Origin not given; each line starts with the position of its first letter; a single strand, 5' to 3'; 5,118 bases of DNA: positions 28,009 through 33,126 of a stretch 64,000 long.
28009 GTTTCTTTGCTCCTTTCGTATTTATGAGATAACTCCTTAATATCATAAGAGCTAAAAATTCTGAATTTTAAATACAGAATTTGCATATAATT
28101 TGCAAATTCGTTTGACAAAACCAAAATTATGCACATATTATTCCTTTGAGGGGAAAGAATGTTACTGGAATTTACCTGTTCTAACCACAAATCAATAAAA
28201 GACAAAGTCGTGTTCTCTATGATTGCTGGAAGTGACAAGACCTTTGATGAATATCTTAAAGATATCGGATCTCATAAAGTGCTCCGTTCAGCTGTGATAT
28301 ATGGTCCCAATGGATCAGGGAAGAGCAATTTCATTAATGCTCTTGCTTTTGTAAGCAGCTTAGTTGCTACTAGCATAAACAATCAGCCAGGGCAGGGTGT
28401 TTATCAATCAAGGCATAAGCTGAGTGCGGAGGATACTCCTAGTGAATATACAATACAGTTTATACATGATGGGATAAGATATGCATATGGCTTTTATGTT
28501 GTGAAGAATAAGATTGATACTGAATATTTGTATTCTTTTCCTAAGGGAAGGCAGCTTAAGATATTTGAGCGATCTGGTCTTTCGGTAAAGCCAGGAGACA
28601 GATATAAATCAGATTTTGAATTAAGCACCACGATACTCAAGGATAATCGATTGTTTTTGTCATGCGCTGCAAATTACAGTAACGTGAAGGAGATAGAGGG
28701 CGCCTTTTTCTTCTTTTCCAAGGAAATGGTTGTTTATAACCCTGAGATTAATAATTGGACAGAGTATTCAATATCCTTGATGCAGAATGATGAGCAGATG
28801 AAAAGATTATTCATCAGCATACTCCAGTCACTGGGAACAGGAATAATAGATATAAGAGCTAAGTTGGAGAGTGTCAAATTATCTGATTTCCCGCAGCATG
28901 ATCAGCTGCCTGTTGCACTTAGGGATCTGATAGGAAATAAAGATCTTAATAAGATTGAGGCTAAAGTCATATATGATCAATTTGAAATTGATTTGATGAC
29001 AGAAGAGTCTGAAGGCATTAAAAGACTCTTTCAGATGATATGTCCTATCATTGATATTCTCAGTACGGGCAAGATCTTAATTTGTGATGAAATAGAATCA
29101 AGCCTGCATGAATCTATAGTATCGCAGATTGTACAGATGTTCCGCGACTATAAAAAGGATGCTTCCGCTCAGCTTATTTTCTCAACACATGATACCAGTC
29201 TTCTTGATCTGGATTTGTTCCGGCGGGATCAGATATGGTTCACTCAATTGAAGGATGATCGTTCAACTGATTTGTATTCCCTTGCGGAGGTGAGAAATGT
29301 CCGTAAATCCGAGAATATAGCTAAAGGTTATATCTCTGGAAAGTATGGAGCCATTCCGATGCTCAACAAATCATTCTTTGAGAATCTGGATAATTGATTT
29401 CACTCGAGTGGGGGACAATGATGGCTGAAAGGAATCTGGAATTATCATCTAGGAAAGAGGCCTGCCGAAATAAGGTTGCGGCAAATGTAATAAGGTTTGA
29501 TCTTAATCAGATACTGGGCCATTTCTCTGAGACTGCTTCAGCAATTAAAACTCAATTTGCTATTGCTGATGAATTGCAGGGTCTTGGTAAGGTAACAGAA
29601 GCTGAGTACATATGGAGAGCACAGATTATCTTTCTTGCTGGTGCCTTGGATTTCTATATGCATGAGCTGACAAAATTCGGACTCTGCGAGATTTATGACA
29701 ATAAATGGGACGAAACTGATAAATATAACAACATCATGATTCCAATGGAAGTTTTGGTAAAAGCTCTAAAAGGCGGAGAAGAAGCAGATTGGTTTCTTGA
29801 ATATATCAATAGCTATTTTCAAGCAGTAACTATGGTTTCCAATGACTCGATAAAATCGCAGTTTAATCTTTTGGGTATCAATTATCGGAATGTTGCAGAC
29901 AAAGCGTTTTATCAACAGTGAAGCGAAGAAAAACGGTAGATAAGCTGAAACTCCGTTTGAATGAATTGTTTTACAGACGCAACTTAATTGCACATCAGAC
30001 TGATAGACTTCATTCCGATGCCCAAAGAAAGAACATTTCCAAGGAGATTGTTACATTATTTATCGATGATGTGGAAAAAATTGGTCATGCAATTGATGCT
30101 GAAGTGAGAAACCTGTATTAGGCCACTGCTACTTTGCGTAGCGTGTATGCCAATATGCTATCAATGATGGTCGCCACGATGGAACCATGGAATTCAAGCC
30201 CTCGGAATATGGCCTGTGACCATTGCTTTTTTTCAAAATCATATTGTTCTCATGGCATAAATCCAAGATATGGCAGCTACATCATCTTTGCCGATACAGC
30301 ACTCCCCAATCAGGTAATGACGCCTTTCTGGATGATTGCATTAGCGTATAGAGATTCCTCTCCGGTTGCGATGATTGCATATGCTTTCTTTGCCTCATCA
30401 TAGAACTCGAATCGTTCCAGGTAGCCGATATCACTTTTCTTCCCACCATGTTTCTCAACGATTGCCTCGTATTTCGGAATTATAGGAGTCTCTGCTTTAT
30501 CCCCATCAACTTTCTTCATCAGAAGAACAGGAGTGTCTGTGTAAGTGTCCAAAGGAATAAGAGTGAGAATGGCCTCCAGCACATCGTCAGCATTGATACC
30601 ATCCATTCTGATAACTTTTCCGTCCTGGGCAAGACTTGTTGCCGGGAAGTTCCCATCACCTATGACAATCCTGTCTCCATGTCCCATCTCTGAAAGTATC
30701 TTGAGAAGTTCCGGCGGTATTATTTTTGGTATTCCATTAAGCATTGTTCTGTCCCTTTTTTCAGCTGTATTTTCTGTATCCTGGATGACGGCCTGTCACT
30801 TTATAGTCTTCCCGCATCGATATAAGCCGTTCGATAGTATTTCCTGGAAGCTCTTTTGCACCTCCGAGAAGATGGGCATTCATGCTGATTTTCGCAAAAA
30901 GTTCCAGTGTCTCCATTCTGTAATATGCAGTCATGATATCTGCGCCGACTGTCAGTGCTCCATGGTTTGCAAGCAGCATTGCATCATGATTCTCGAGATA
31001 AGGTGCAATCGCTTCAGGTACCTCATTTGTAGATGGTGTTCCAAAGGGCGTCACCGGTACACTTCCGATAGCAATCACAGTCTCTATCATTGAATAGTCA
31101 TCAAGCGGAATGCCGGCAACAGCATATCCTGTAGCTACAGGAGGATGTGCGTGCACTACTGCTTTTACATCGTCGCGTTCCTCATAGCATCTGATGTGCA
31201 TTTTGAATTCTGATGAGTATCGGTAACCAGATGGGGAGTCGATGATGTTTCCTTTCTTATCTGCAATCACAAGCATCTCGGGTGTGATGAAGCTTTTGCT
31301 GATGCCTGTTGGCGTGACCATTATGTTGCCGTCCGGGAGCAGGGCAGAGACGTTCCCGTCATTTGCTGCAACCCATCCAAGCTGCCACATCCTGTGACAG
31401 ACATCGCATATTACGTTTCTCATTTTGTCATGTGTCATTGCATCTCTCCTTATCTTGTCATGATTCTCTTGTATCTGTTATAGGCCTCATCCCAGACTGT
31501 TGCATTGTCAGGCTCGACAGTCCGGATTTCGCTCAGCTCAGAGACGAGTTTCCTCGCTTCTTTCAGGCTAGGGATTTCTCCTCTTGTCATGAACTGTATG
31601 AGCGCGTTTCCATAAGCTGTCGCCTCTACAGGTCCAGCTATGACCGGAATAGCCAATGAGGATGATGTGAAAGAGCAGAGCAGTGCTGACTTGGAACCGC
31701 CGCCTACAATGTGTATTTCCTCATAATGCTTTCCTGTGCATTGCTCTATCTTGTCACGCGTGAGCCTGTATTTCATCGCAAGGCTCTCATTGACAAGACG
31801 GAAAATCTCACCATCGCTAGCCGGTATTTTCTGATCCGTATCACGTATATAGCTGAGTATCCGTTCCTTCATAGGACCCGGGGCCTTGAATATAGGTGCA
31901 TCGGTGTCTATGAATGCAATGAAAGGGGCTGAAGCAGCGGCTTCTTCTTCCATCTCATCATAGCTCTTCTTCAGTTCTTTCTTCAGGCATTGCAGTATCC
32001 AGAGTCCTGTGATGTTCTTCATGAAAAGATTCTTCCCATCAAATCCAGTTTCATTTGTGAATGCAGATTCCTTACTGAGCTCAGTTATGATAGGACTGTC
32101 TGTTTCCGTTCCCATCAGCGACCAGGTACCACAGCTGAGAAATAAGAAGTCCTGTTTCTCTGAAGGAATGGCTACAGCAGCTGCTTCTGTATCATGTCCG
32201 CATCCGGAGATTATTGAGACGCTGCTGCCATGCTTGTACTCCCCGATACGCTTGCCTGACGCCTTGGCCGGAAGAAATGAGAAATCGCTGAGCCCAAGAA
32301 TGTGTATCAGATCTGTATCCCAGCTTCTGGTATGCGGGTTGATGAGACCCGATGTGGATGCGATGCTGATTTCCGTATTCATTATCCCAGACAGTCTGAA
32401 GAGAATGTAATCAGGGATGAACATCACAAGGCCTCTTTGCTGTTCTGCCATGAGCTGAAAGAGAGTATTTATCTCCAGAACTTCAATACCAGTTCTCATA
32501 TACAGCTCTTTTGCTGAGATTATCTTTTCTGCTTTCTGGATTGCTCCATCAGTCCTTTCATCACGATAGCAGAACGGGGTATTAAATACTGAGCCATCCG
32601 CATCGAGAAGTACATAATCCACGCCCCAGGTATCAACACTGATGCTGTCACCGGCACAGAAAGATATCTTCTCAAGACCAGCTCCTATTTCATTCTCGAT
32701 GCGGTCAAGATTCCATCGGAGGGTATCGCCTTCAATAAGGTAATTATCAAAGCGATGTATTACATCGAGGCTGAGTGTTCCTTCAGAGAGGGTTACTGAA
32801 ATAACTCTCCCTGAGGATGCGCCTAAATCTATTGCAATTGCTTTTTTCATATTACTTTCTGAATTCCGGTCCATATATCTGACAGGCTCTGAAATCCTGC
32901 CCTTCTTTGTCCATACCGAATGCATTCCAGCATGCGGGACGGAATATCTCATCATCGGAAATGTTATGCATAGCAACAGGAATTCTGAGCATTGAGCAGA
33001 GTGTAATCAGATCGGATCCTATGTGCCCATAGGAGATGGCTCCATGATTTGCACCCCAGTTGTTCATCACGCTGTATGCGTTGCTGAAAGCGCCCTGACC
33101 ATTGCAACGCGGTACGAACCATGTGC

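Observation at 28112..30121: AT-rich cassette: ABC-like ATPase followed by ORFs carrying an RN..AH HEPN-type motif. Candidate uncharacterised defence system.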

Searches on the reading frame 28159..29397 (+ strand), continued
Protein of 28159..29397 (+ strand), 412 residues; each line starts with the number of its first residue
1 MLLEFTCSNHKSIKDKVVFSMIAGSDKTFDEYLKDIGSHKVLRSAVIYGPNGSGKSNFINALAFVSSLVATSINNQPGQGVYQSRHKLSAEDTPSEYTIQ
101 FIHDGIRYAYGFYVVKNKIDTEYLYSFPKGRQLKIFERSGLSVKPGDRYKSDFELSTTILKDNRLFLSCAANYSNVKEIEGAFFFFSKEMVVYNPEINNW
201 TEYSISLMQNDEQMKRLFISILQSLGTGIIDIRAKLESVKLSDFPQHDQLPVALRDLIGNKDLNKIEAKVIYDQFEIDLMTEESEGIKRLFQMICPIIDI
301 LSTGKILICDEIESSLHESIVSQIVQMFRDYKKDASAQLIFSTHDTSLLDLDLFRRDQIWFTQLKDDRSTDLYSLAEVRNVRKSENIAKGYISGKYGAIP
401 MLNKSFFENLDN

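Call 81: fold_search(model_id=the predicted structure, library=pdb)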
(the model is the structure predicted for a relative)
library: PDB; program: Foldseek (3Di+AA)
matches with E <= 10: 973; with E <= 0.001: 144
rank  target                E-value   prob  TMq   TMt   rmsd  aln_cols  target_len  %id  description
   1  9nnb_D                9.6e-11  1.00  0.42  0.36  11.3       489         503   13  Cryo-EM structure of the Retron Ec78 complex, PtuA:PtuB:RT (4:2:1) (released 2025-10-08)
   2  9e91_A                1.3e-10  1.00  0.41  0.43   9.8       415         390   12  Ec83 Retron PtuA Dimer bound to ATP (released 2025-07-02)
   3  9l7p_C                2.3e-10  1.00  0.41  0.42  10.4       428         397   15  Cryo-EM structure of retron Ec78 system complex (released 2025-12-10)
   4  9vhe_D                3.2e-10  1.00  0.41  0.39  10.2       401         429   15  cryoEM structure of retron-Eco7 complex (released 2025-12-31)
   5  9l7p_D                3.2e-10  1.00  0.39  0.37  17.2       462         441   14  Cryo-EM structure of retron Ec78 system complex (released 2025-12-10)
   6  4ncj_A                4.2e-10  1.00  0.45  0.57   6.5       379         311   14  Crystal Structure of Pyrococcus furiosis Rad50 R805E mutation with ADP Beryllium Flouride (released 2014-03-05)
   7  9vhl_D                4.5e-10  1.00  0.42  0.41  10.5       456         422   15  cryoEM structure of retron-Eco7 complex (form II) (released 2026-01-07)
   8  9kjx_C                4.7e-10  1.00  0.38  0.30  16.6       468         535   13  Cryo-EM structure of the Retron-Eco7 complex (state 1) (released 2025-11-12)
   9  3qkt_B                5.3e-10  1.00  0.44  0.55   8.2       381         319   14  Rad50 ABC-ATPase with adjacent coiled-coil region in complex with AMP-PNP (released 2011-03-30)
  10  9kjz_B                5.6e-10  1.00  0.37  0.30  15.1       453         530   14  Cryo-EM structure of the Retron-Eco7 complex (state 3) (released 2025-11-12)
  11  9kk2_E                7.1e-10  1.00  0.40  0.33  13.6       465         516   13  Cryo-EM structure of the Retron-Eco7 complex (state 5) (released 2025-11-12)
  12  9vhl_B                7.5e-10  1.00  0.43  0.46   9.6       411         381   14  cryoEM structure of retron-Eco7 complex (form II) (released 2026-01-07)
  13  9kjx_B                7.5e-10  1.00  0.39  0.31  15.3       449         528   14  Cryo-EM structure of the Retron-Eco7 complex (state 1) (released 2025-11-12)
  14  9nnk_C                7.5e-10  1.00  0.41  0.32  16.2       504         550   13  Cryo-EM structure of Retron-displaced free PtuAB complex, PtuA:PtuB (4:2) (released 2025-10-08)
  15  9nnh_C                9.4e-10  1.00  0.40  0.31  16.1       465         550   14  Cryo-EM structure of the Retron Ec78 complex, PtuA:PtuB:RT (4:2:2) (released 2025-10-08)
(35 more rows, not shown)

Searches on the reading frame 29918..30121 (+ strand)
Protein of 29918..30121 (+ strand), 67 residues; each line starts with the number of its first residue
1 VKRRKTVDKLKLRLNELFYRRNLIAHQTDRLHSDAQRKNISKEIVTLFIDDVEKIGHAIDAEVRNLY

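Call 3: search_protein_families(library=pfam, proteins=[window:29918-30121:+], max_evalue=1)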
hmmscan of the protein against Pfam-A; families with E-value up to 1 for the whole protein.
window:29918-30121:+ (67 aa): 1 family
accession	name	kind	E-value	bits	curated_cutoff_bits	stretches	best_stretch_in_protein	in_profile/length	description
PF18735.6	HEPN_RiboL-PSP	-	9.1e-06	26.1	28.4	1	8-63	127-189/191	RiboL-PSP-HEPN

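Call 4: search_protein_families(library=padloc, proteins=[window:29918-30121:+], max_evalue=1)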
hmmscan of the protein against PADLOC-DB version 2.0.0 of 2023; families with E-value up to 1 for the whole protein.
window:29918-30121:+ (67 aa): 0 families

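Call 5: search_protein_families(library=ncbifam, proteins=[window:29918-30121:+], max_evalue=1)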
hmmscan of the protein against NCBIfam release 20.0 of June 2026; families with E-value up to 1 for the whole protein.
window:29918-30121:+ (67 aa): 0 families

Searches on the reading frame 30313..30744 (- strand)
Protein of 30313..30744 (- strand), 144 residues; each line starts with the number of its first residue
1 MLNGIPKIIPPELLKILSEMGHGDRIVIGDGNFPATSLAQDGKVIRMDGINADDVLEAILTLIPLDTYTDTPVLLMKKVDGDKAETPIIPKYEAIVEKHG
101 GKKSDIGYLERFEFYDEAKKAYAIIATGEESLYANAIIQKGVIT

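Call 76: search_protein_families(library=pfam, proteins=[window:30313-30744:-], max_evalue=0.00001)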
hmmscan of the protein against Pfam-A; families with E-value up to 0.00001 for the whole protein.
window:30313-30744:- (144 aa): 1 family
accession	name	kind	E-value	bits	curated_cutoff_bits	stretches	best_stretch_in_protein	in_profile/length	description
PF05025.18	RbsD_FucU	-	6.7e-41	140.4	25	1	4-143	2-138/138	RbsD / FucU transport protein family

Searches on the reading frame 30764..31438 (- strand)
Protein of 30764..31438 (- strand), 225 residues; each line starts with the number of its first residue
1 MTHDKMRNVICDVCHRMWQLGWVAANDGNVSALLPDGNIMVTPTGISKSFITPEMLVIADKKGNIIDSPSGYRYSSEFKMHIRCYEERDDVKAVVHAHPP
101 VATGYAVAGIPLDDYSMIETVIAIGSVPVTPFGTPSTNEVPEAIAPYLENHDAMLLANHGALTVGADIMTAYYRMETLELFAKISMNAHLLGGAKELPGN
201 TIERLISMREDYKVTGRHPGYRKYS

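Call 76: search_protein_families(library=pfam, proteins=[window:30764-31438:-], max_evalue=0.00001)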
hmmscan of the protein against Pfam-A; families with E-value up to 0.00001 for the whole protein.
window:30764-31438:- (225 aa): 1 family
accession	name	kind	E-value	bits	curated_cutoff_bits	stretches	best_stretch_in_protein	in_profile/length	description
PF00596.27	Aldolase_II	-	6e-47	160.3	22.2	1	10-184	3-181/183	Class II Aldolase and Adducin N-terminal domain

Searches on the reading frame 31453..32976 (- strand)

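Call 76: search_protein_families(library=pfam, proteins=[window:31453-32976:-], max_evalue=0.00001)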
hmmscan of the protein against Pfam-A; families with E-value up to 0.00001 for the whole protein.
window:31453-32976:- (508 aa): 2 families
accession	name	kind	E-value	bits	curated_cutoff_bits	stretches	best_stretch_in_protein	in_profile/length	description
PF02782.22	FGGY_C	-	3e-31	109.2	27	1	279-463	2-196/198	FGGY family of carbohydrate kinases, C-terminal domain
PF00370.27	FGGY_N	-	2.9e-19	70.1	28.8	1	47-268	3-244/245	FGGY family of carbohydrate kinases, N-terminal domain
